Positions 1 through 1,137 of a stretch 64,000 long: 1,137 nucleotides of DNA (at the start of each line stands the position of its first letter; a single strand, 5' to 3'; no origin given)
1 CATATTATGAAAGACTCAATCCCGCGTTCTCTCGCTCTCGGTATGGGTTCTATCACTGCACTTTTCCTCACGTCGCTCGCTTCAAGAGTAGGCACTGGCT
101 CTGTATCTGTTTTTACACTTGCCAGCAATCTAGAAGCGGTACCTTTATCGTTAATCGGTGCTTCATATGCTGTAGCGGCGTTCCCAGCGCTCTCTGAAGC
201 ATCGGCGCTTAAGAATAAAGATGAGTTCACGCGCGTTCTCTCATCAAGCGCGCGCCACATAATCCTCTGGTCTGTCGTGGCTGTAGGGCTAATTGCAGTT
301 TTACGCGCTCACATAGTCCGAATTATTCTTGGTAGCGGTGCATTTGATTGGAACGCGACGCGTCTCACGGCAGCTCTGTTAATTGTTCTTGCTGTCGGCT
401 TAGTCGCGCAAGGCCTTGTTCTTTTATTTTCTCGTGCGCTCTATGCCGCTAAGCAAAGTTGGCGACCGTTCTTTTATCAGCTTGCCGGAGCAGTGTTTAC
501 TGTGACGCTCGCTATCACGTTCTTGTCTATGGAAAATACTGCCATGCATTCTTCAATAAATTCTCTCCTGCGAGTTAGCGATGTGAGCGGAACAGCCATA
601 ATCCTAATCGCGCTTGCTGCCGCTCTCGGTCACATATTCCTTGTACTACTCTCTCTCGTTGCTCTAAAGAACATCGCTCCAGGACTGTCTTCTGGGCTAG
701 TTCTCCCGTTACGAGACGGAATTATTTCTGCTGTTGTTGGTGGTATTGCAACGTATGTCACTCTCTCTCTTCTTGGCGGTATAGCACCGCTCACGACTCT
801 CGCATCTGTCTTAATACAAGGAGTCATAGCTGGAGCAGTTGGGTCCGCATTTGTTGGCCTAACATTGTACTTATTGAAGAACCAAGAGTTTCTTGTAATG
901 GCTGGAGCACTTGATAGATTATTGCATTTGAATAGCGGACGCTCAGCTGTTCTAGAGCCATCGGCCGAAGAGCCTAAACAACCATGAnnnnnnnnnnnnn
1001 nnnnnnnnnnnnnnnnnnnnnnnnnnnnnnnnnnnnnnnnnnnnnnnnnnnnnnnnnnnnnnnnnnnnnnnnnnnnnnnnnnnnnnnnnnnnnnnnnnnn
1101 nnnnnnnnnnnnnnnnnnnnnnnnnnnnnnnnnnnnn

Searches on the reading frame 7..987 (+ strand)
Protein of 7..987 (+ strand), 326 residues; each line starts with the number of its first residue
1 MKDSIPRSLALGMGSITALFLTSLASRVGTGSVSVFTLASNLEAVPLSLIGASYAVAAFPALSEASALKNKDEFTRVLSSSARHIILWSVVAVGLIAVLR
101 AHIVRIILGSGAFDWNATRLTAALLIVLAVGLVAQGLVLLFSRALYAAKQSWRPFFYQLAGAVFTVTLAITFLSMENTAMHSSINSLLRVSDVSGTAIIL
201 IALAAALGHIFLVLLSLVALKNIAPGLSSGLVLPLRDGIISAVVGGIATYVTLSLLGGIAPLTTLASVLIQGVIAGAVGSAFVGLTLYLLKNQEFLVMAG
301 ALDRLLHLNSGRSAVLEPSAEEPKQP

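Call 8: search_protein_families(library=pfam, proteins=[window:7-987:+], max_evalue=0.001)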
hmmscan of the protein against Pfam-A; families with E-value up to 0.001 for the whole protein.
window:7-987:+ (326 aa): 1 family
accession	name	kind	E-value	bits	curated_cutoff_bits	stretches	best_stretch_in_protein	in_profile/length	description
PF03023.19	MurJ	-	1e-20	74.2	27.4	1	6-175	205-374/451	Lipid II flippase MurJ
